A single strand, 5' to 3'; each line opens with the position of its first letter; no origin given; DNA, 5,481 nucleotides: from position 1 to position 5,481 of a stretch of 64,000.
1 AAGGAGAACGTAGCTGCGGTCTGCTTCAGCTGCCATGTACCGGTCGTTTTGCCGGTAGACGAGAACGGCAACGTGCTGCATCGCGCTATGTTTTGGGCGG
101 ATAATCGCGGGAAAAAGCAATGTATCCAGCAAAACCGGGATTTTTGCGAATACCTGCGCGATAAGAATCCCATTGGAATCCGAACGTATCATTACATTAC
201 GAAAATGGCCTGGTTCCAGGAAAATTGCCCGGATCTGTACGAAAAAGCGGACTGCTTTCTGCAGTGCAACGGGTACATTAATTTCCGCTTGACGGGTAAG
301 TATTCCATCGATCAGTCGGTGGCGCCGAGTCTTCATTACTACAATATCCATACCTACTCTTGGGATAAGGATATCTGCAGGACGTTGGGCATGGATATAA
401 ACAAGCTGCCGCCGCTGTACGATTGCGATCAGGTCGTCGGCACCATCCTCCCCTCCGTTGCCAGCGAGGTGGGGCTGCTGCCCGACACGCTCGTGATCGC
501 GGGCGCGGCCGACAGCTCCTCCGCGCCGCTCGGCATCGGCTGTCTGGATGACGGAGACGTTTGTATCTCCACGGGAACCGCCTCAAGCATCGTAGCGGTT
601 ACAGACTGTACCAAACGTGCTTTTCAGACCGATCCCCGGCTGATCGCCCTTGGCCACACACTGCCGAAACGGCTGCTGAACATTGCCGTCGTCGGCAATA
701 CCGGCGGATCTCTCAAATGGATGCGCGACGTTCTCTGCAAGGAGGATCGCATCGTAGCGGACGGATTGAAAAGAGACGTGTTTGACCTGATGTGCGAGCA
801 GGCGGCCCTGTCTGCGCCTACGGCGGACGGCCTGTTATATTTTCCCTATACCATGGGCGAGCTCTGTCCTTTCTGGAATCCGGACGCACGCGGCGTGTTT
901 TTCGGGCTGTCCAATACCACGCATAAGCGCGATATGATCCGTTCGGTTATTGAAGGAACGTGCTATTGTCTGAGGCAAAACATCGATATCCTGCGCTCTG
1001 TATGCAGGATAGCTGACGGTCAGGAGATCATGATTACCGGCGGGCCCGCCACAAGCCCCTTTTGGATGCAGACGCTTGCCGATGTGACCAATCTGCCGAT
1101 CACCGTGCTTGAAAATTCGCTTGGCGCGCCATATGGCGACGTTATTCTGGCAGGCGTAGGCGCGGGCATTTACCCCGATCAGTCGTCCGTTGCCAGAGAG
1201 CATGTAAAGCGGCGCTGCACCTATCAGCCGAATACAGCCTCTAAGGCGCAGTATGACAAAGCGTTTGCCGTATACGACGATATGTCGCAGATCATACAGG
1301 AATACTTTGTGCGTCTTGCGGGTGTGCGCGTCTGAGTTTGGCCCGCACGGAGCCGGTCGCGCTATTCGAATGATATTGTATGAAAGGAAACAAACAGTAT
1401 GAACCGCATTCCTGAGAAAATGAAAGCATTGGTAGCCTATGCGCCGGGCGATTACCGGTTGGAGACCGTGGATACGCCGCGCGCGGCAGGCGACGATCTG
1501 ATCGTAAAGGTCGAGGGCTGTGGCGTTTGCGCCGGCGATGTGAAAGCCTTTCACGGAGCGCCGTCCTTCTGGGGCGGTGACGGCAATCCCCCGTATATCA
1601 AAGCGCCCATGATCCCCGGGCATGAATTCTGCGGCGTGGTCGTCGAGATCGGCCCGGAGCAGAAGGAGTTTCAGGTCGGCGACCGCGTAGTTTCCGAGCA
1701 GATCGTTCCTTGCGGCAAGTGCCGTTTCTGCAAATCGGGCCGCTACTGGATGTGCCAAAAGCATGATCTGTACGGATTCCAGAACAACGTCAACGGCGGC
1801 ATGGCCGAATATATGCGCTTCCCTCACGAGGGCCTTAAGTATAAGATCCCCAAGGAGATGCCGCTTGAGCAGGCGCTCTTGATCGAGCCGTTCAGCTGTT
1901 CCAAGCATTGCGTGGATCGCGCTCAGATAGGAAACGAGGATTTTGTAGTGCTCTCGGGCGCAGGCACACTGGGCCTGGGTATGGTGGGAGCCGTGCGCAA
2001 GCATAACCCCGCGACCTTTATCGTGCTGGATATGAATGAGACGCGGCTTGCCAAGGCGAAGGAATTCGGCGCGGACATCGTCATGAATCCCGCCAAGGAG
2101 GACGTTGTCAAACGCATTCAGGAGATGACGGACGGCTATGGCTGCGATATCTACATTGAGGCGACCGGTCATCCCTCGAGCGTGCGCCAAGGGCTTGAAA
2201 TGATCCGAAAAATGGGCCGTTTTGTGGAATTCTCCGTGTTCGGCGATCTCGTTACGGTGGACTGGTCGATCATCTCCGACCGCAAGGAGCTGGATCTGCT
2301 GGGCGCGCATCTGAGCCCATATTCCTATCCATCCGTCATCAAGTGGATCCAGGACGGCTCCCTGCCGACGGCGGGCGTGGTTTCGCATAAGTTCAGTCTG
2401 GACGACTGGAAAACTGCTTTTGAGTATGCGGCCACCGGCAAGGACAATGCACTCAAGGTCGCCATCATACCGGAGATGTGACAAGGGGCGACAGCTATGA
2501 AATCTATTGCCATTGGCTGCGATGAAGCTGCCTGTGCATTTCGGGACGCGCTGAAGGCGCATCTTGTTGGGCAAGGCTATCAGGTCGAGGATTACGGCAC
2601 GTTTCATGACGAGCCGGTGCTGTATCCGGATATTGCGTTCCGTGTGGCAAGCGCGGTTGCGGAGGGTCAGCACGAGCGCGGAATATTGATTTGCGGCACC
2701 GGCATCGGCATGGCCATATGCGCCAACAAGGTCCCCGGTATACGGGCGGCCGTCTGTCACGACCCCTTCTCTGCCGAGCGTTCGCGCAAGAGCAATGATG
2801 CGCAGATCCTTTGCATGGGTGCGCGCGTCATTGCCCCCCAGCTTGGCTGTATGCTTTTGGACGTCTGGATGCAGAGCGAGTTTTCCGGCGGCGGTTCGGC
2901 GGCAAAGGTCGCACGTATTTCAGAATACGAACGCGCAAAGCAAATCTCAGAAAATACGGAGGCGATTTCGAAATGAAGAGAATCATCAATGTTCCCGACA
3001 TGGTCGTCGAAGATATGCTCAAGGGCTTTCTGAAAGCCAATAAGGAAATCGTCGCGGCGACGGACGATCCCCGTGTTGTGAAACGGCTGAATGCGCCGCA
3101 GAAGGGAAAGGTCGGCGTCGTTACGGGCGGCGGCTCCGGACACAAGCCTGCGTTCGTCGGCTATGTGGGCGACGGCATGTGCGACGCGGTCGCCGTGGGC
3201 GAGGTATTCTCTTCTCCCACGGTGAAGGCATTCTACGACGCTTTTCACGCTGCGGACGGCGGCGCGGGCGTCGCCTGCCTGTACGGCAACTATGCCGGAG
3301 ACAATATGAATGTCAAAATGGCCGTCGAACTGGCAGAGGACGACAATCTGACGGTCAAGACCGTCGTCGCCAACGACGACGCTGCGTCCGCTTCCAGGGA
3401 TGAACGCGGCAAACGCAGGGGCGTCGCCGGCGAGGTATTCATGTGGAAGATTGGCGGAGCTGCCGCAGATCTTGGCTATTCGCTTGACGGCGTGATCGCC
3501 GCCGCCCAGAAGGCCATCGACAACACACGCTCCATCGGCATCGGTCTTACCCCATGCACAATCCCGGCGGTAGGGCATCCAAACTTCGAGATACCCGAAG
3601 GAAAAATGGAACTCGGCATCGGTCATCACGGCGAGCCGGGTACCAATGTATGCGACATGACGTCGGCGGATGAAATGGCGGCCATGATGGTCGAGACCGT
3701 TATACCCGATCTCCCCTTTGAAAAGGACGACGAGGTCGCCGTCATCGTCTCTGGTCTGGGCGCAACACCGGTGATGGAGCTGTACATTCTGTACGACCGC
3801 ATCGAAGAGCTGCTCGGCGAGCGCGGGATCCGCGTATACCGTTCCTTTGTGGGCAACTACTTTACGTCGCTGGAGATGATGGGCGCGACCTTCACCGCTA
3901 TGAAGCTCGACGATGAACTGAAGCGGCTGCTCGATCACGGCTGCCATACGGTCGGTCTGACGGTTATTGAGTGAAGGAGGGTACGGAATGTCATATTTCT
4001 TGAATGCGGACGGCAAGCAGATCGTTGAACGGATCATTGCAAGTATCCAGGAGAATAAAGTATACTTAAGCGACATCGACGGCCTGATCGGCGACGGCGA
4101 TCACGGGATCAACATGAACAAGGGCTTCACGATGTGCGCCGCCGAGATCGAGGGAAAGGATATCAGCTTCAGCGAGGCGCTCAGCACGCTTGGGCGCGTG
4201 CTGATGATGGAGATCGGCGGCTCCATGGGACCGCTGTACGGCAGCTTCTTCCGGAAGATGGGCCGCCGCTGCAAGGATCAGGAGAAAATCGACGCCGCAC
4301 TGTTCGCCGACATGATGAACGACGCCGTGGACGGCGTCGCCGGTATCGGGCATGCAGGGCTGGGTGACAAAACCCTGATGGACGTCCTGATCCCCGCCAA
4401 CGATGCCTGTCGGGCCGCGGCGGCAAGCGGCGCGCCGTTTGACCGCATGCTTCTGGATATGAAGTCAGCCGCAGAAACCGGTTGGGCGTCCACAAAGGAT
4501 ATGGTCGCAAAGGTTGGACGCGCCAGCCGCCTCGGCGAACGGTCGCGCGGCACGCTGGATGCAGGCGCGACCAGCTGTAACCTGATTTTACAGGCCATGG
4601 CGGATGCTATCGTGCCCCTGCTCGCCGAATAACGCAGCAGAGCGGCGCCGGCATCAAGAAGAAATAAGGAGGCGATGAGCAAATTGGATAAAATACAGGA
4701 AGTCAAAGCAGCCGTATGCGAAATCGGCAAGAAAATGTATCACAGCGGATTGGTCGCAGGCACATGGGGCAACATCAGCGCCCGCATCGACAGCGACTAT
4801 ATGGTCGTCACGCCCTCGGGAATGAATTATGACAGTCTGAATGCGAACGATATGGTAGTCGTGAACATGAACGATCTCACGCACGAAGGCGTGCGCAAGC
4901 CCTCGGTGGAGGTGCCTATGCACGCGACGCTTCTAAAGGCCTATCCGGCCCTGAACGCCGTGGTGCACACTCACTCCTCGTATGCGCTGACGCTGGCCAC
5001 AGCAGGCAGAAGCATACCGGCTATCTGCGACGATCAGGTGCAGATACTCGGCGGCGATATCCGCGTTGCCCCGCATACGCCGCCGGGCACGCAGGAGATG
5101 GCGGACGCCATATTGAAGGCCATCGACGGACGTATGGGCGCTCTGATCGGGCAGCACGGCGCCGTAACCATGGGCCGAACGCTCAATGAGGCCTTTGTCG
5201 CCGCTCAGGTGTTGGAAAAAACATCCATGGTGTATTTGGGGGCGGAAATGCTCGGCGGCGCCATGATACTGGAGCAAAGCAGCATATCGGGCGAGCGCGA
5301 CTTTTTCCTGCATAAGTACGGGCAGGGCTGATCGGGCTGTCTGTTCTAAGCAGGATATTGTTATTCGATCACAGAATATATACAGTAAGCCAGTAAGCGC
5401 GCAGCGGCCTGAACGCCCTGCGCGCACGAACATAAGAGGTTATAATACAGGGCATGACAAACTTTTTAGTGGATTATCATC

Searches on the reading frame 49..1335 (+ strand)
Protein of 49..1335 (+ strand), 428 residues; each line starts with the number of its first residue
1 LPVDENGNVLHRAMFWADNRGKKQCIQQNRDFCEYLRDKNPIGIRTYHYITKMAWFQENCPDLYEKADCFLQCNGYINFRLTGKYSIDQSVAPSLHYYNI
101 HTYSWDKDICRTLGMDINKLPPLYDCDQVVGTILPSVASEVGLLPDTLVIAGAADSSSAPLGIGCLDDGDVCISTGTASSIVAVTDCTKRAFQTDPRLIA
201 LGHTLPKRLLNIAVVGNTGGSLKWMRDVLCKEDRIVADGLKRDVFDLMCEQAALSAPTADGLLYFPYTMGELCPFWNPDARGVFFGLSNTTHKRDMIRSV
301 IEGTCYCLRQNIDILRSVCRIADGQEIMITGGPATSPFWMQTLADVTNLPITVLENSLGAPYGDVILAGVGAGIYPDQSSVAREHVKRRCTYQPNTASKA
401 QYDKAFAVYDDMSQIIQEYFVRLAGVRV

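Call 44: search_protein_families(library=pfam, proteins=[window:49-1335:+], max_evalue=0.0001)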
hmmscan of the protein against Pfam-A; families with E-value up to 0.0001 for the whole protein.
window:49-1335:+ (428 aa): 2 families
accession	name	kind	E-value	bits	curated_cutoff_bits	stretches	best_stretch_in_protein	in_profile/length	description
PF00370.27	FGGY_N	-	4.6e-34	118.5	28.8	1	2-162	84-245/245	FGGY family of carbohydrate kinases, N-terminal domain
PF02782.22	FGGY_C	-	3.9e-26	92.5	27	1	172-371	2-197/198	FGGY family of carbohydrate kinases, C-terminal domain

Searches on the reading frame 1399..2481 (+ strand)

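Call 44: search_protein_families(library=pfam, proteins=[window:1399-2481:+], max_evalue=0.0001)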
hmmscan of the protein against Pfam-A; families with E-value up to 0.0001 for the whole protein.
window:1399-2481:+ (360 aa): 4 families
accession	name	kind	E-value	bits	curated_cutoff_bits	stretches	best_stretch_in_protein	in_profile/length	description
PF08240.17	ADH_N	-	3e-27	95.3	23.5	1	32-146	3-99/104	Alcohol dehydrogenase GroES-like domain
PF00107.32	ADH_zinc_N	-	5.4e-22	78.6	31.8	1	201-318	11-128/129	Zinc-binding dehydrogenase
PF16912.11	Glu_dehyd_C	-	2.3e-06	27.7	34.9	1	158-274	3-125/211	Glucose dehydrogenase C-terminus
PF13602.12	ADH_zinc_N_2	-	9.4e-06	27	27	1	223-348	1-127/134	Zinc-binding dehydrogenase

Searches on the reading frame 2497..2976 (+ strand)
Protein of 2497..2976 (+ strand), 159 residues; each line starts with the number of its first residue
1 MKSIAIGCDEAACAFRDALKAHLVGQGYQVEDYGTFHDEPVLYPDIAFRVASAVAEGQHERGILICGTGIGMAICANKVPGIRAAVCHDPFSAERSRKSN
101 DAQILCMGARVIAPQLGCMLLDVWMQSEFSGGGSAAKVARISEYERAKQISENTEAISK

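Call 44: search_protein_families(library=pfam, proteins=[window:2497-2976:+], max_evalue=0.0001)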
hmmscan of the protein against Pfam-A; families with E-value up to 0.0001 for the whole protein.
window:2497-2976:+ (159 aa): 1 family
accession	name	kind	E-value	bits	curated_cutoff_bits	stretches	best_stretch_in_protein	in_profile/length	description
PF02502.23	LacAB_rpiB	-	3.9e-52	176.3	24.7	1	4-141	1-138/138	Ribose/Galactose Isomerase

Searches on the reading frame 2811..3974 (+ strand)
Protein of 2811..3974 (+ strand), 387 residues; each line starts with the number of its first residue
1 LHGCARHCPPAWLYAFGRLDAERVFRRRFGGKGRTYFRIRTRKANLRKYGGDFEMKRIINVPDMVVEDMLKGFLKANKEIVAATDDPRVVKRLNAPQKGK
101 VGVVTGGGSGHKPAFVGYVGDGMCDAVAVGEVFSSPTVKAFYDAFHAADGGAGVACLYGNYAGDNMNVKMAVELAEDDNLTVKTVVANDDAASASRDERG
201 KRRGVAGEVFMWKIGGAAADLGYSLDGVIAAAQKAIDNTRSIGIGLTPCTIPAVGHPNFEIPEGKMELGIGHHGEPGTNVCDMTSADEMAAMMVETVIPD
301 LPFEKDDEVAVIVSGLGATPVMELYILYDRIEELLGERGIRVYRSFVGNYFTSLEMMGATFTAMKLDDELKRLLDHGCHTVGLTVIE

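Call 44: search_protein_families(library=pfam, proteins=[window:2811-3974:+], max_evalue=0.0001)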
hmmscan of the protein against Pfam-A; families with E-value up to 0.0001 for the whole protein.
window:2811-3974:+ (387 aa): 1 family
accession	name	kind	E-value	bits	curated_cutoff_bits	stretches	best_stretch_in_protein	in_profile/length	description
PF02733.22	Dak1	-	1.3e-114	382.7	31.4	1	71-380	1-311/313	Dak1 domain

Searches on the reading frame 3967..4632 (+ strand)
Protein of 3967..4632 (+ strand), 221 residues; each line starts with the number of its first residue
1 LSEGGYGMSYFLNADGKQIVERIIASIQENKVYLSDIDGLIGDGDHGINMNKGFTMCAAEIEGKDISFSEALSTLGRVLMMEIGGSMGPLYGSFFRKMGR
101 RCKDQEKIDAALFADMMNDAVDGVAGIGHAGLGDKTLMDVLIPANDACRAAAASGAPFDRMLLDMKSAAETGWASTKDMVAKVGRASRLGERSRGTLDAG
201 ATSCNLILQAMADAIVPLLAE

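Call 41: search_protein_families(library=pfam, proteins=[window:3967-4632:+], max_evalue=0.0001)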
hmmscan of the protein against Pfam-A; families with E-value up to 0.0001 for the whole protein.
window:3967-4632:+ (221 aa): 1 family
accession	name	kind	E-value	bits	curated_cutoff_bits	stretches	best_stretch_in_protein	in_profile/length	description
PF02734.22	Dak2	-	1.3e-51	175.4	27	1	41-212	2-173/174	DAK2 domain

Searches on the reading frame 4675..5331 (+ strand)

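Call 6: search_protein_families(library=pfam, proteins=[window:4675-5331:+], max_evalue=0.01)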
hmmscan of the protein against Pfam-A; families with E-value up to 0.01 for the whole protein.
window:4675-5331:+ (218 aa): 1 family
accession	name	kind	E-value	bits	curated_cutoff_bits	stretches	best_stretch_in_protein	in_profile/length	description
PF00596.27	Aldolase_II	-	6.1e-51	173.3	22.2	1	13-188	2-183/183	Class II Aldolase and Adducin N-terminal domain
